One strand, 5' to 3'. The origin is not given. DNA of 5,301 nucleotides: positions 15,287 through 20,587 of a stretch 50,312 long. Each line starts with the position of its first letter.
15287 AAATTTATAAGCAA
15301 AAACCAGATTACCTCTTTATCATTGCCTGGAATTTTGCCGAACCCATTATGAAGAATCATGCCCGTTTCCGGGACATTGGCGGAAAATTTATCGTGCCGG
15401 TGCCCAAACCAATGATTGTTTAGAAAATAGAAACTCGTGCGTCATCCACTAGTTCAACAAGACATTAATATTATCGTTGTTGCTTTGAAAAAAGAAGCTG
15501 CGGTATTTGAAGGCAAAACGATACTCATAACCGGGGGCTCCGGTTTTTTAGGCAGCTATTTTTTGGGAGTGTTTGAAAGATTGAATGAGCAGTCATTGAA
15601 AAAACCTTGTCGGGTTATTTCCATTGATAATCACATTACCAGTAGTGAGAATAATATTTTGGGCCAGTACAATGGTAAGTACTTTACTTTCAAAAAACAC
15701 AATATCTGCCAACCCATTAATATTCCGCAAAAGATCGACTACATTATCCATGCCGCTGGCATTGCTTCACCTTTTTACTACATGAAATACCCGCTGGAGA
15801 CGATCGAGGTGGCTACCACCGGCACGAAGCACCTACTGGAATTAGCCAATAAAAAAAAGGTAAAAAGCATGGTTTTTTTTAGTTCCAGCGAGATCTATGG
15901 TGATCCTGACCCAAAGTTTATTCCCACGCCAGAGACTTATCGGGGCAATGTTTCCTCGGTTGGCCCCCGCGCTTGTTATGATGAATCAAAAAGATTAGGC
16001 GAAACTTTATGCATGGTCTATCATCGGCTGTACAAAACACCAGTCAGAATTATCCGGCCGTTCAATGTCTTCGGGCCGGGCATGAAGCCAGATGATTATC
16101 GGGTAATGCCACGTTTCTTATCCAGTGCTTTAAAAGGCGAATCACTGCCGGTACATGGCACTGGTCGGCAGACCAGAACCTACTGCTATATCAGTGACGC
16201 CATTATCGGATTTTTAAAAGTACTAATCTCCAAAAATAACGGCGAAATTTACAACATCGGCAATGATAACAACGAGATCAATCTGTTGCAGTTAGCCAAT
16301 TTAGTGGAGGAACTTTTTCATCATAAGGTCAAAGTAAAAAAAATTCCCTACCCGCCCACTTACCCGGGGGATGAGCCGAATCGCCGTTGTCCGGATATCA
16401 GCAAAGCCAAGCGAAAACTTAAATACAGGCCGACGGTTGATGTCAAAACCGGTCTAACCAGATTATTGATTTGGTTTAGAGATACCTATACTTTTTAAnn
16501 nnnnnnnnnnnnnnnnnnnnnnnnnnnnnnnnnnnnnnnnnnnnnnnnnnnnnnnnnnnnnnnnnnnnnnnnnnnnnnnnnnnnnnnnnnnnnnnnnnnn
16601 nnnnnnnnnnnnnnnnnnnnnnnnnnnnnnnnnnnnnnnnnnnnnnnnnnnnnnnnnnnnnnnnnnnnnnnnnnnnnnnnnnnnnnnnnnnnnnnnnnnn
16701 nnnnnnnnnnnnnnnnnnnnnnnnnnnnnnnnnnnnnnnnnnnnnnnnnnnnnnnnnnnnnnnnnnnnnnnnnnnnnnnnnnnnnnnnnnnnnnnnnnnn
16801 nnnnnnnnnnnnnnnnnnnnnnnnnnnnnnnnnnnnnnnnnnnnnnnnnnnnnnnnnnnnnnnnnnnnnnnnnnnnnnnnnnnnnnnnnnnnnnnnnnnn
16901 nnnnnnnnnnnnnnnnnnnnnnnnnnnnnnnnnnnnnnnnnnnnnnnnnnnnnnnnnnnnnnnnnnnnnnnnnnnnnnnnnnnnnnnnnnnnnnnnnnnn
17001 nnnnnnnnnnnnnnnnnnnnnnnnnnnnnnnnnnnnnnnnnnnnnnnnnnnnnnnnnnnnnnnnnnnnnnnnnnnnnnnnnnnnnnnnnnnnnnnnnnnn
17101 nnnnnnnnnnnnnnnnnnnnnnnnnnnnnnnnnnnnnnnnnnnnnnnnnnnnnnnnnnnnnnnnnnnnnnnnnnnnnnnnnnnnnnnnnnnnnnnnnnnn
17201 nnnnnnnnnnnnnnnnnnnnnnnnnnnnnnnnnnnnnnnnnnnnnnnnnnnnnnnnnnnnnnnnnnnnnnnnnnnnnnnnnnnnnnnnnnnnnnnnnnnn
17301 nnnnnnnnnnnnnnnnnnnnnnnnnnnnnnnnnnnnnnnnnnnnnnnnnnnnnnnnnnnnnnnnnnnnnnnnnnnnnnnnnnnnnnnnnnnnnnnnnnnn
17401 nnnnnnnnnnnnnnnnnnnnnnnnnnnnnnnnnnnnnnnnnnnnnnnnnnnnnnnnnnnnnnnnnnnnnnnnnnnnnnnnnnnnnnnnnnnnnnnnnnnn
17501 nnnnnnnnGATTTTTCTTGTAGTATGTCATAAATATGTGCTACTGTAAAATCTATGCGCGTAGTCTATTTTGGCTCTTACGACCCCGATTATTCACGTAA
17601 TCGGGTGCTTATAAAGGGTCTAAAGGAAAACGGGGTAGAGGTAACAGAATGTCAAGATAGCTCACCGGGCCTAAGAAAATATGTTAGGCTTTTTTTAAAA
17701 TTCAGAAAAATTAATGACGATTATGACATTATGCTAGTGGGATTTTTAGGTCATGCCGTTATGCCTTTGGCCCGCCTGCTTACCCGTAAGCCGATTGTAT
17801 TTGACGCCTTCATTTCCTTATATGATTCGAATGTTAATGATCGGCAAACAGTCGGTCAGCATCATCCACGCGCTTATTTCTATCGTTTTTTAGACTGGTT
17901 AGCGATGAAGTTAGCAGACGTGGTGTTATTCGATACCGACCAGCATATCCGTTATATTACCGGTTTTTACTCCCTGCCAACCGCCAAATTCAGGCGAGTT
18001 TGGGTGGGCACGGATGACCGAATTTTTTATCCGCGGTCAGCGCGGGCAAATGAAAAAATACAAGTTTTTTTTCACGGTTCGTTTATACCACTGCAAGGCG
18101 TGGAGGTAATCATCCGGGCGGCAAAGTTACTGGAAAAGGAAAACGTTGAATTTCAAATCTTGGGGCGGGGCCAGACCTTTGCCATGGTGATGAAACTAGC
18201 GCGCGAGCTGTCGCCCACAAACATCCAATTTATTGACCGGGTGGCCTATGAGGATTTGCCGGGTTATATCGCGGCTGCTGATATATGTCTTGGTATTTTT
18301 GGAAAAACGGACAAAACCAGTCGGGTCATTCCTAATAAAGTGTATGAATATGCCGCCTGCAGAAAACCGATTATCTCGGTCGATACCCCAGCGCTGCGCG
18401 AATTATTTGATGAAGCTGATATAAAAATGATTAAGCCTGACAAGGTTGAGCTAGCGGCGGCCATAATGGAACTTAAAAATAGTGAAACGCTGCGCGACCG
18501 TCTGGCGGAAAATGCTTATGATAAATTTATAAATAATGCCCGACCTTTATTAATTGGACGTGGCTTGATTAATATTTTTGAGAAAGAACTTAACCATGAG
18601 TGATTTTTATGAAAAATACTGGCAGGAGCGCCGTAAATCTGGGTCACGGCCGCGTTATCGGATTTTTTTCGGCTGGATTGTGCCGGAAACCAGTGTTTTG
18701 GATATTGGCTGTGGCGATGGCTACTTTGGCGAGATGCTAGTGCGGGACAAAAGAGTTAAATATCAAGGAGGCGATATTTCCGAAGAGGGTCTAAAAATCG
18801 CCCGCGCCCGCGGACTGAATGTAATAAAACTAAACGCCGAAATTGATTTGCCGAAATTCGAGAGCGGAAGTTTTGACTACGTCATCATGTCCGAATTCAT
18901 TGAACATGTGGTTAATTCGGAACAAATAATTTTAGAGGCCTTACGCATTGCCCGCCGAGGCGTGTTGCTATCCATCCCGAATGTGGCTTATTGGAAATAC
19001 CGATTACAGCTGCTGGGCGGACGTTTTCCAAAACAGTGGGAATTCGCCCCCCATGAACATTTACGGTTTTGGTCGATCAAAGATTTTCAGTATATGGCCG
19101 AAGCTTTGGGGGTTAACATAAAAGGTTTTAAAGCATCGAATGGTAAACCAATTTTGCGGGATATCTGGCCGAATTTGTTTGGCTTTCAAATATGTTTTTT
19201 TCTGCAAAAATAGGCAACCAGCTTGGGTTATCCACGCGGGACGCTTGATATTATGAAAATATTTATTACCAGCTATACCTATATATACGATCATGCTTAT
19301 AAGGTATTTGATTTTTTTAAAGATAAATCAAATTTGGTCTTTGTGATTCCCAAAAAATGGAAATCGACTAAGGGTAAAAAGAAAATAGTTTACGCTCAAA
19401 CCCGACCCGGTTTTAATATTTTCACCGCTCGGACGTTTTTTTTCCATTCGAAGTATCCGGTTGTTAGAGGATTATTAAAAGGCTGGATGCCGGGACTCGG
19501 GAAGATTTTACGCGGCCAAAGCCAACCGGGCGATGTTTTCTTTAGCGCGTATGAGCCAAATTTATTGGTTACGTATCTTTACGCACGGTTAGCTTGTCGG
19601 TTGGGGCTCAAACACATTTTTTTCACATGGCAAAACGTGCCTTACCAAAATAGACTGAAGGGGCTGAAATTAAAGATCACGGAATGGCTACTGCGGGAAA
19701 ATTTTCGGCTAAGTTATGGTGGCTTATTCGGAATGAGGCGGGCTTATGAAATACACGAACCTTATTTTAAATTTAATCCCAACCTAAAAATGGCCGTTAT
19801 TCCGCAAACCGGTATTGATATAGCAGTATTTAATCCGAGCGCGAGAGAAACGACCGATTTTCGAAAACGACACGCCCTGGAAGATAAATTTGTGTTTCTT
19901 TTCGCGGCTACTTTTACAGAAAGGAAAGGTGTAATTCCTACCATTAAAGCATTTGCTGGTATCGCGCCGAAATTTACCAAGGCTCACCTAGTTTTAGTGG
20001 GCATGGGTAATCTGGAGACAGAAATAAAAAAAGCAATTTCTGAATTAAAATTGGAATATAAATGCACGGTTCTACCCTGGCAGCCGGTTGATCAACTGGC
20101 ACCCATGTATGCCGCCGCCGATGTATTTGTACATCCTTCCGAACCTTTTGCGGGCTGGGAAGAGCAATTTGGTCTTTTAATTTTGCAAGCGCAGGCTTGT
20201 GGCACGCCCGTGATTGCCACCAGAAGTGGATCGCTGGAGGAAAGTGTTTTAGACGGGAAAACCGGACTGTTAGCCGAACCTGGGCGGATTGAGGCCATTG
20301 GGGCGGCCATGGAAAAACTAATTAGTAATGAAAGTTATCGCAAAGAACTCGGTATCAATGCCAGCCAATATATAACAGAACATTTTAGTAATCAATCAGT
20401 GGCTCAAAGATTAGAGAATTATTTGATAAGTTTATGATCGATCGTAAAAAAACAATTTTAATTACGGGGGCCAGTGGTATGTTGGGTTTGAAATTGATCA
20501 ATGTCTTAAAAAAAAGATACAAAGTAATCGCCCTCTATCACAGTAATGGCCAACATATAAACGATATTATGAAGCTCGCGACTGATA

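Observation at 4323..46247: Locus logic points to extracytoplasmic, polyprenyl-monophosphate-sugar-driven glycosylation rather than a Wzx/Wzy or ABC polysaccharide pathway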

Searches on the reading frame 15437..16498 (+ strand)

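Call 4: search_protein_families(library=pfam, proteins=[window:15437-16498:+], max_evalue=0.01)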
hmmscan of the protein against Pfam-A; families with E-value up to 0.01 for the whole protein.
window:15437-16498:+ (353 aa): 5 families
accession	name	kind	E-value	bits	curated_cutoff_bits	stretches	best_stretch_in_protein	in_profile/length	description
PF01370.27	Epimerase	-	1.9e-47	162.1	20.9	1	29-275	1-240/240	NAD dependent epimerase/dehydratase family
PF16363.11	GDP_Man_Dehyd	-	1e-33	117.7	27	1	30-341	1-330/332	GDP-mannose 4,6 dehydratase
PF01073.25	3Beta_HSD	-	8.7e-13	48.4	22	1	30-248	1-214/280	3-beta hydroxysteroid dehydrogenase/isomerase family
PF07993.18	NAD_binding_4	-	2.8e-12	46.8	20.1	1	97-214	86-210/258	Male sterility protein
PF02719.21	Polysacc_synt_2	-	6e-08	32.6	20.2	1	29-150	1-128/293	Polysaccharide biosynthesis protein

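Call 73: search_protein_families(library=ncbifam, proteins=[window:15437-16498:+], max_evalue=1e-10)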
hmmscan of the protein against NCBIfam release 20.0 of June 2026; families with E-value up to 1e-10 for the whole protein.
window:15437-16498:+ (353 aa): 13 families
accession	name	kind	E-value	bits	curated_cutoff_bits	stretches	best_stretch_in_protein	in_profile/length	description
TIGR01181.1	dTDP_gluc_dehyt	equivalog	3.7e-34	118.3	365.1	1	29-350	2-314/321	dTDP-glucose 4,6-dehydratase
TIGR04180.1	EDH_00030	hypoth_equivalog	1.6e-28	99.7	475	1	29-333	1-295/297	NAD-dependent 4,6-dehydratase LegB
NF008872.0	PRK11908.1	equivalog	5.4e-25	88.2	294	1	98-349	67-337/349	bifunctional UDP-4-keto-pentose/UDP-xylose synthase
NF007490.0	PRK10084.1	subfamily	2.2e-23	82.9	649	1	29-349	3-336/361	dTDP-glucose 4,6-dehydratase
NF011728.1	PRK15181.1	equivalog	1e-22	80.6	760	1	23-351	12-341/348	Vi polysaccharide biosynthesis UDP-N-acetylglucosaminuronic acid C-4 epimerase TviC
TIGR01179.1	galE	equivalog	7.4e-22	77.6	262.3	1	29-336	2-314/332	UDP-glucose 4-epimerase GalE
NF007582.0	PRK10217.1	equivalog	1.4e-21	77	698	1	27-347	2-331/355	dTDP-glucose 4,6-dehydratase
NF005998.1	PRK08125.1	equivalog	2.2e-19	69.3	777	1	18-347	307-649/649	bifunctional UDP-4-amino-4-deoxy-L-arabinose formyltransferase/UDP-glucuronic acid oxidase ArnA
TIGR02197.1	heptose_epim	equivalog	1.7e-18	66.9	274.6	1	29-347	1-313/316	ADP-glyceromanno-heptose 6-epimerase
TIGR02622.1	CDP_4_6_dhtase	equivalog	1.9e-14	53.6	278.45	1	23-351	1-334/352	CDP-glucose 4,6-dehydratase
NF007956.0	PRK10675.1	subfamily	1.8e-13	50.4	394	1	29-334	3-316/338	UDP-glucose 4-epimerase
NF047922.1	GDPFucSynFcl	equivalog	8.5e-13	48.4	500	1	111-349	66-303/308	GDP-L-fucose synthase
TIGR01746.1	Thioester-redct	subfamily_domain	4.8e-11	42.5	213.35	0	96-299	85-285/371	thioester reductase domain-containing protein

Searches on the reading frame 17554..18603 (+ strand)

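Call 4: search_protein_families(library=pfam, proteins=[window:17554-18603:+], max_evalue=0.01)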
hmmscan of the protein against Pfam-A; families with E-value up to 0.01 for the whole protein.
window:17554-18603:+ (349 aa): 3 families
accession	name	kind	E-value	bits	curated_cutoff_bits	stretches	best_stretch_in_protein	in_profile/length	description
PF00534.26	Glycos_transf_1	-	2.2e-17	63.6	26.4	1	162-323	9-171/172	Glycosyl transferases group 1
PF13692.12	Glyco_trans_1_4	-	1.4e-15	58.2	27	1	170-307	3-139/142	Glycosyl transferases group 1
PF13524.12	Glyco_trans_1_2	-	1.1e-11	45.3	25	1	190-326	9-130/144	Glycosyl transferase-like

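Call 74: search_protein_families(library=ncbifam, proteins=[window:17554-18603:+], max_evalue=1e-20)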
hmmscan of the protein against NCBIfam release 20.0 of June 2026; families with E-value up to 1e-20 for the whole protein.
window:17554-18603:+ (349 aa): 0 families

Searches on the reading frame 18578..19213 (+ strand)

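Call 4: search_protein_families(library=pfam, proteins=[window:18578-19213:+], max_evalue=0.01)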
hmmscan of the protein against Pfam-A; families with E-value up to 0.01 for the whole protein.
window:18578-19213:+ (211 aa): 9 families
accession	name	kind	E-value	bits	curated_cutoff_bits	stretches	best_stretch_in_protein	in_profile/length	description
PF07021.18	MetW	-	2.3e-29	102.9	21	1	24-207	1-191/193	Methionine biosynthesis protein MetW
PF13489.12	Methyltransf_23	-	4.5e-15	56.2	27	1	30-180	16-160/164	Methyltransferase domain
PF08241.18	Methyltransf_11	-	3.5e-13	50.4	21.2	1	41-131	1-93/95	Methyltransferase domain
PF13649.12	Methyltransf_25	-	5e-12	46.8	27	1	40-127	1-95/97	Methyltransferase domain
PF13847.12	Methyltransf_31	-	7.1e-11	42.4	27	1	36-137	3-113/145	Methyltransferase domain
PF08242.18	Methyltransf_12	-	2.2e-10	41.6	30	1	41-126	1-93/98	Methyltransferase domain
PF05175.20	MTS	-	0.0038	17.3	23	1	38-103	33-103/170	Methyltransferase small domain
PF02353.26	CMAS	-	0.0068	16.2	27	1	38-112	64-141/273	Mycolic acid cyclopropane synthetase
PF01209.24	Ubie_methyltran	-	0.0095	15.7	20.1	0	38-131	49-149/233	ubiE/COQ5 methyltransferase family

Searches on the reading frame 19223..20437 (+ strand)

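Call 4: search_protein_families(library=pfam, proteins=[window:19223-20437:+], max_evalue=0.01)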
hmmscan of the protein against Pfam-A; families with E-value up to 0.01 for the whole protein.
window:19223-20437:+ (404 aa): 4 families
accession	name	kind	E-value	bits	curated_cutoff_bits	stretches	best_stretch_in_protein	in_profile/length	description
PF00534.26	Glycos_transf_1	-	2.8e-37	128.3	26.4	1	212-381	4-170/172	Glycosyl transferases group 1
PF13692.12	Glyco_trans_1_4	-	1.5e-28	100.3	27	1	223-369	2-142/142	Glycosyl transferases group 1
PF20706.3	GT4-conflict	-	7.4e-06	25.6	26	1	201-335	175-313/385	Family 4 Glycosyltransferase in conflict systems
PF13524.12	Glyco_trans_1_2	-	4e-05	24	25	1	281-398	29-143/144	Glycosyl transferase-like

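Call 74: search_protein_families(library=ncbifam, proteins=[window:19223-20437:+], max_evalue=1e-20)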
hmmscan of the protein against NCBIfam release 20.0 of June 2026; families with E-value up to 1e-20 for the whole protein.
window:19223-20437:+ (404 aa): 5 families
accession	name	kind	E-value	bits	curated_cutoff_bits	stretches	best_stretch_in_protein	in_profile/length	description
NF038298.1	EPS_HpsO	equivalog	1.7e-35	122.6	575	1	11-399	1-382/388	hormogonium polysaccharide biosynthesis glycosyltransferase HpsO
TIGR03999.1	thiol_BshA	equivalog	4.7e-25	88.3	273.7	1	184-400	163-369/375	N-acetyl-alpha-D-glucosaminyl L-malate synthase BshA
TIGR03449.1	mycothiol_MshA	equivalog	2.8e-24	85.8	462.5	1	191-399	191-398/406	D-inositol-3-phosphate glycosyltransferase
NF053787.1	GlcN_PG_synth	equivalog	1.1e-22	80.4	480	1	193-398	168-353/361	N-acetylglucosaminyl phosphatidylglycerol synthase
TIGR03088.1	stp2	hypoth_equivalog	2.2e-22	79.6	409.05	1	195-397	166-366/374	TIGR03088 family PEP-CTERM/XrtA system glycosyltransferase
